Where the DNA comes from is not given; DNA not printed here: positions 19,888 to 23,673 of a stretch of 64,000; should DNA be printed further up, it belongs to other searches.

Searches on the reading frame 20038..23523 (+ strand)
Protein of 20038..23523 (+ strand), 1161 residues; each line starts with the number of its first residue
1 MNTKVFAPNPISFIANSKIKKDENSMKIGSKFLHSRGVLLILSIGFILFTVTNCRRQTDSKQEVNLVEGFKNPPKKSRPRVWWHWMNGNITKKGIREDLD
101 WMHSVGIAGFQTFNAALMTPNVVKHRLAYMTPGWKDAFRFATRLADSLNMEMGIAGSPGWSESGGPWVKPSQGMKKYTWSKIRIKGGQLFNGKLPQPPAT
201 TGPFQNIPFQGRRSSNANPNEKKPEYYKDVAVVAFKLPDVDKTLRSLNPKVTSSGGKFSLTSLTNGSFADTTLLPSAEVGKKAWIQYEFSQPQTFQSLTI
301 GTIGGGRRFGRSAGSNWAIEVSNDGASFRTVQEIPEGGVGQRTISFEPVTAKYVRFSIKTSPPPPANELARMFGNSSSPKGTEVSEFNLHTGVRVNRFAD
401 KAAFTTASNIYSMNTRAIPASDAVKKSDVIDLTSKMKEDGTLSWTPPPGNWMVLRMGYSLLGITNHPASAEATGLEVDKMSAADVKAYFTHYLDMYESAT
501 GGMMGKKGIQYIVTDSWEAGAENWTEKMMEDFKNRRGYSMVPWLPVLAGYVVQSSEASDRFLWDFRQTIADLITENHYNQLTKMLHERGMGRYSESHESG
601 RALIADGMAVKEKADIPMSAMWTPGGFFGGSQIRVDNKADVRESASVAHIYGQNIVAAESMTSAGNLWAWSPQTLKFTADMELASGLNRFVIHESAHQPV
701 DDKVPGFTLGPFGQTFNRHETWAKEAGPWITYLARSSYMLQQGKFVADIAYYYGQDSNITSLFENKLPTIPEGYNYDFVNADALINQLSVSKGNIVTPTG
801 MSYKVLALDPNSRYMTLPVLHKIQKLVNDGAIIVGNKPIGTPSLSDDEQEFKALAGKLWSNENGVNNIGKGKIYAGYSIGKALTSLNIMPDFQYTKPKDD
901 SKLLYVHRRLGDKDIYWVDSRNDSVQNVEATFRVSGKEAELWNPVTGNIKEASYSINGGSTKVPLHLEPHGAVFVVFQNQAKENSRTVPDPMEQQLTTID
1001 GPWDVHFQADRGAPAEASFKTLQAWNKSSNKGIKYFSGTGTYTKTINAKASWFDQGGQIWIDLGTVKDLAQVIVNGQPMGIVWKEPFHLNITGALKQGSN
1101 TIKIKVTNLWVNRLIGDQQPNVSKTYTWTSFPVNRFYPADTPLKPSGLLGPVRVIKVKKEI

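Call 11: search_protein_families(library=pfam, proteins=[window:20038-23523:+], max_evalue=0.00001)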
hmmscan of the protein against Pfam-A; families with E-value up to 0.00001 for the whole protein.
window:20038-23523:+ (1161 aa): 4 families
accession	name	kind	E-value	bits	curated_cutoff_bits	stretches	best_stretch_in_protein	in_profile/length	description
PF17132.9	Glyco_hydro_106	-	0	1144.5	29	1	71-955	1-742/743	alpha-L-rhamnosidase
PF00754.31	F5_F8_type_C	-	1.6e-09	38.4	28.2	1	279-360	31-114/127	F5/8 type C domain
PF22633.2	F5_F8_type_C_2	-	3.3e-08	34.5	27.8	1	281-356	18-91/91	NedA-like, galactose-binding domain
PF02837.24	Glyco_hydro_2_N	-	7.2e-06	26.5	28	0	1006-1126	43-154/169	Glycosyl hydrolases family 2, sugar binding domain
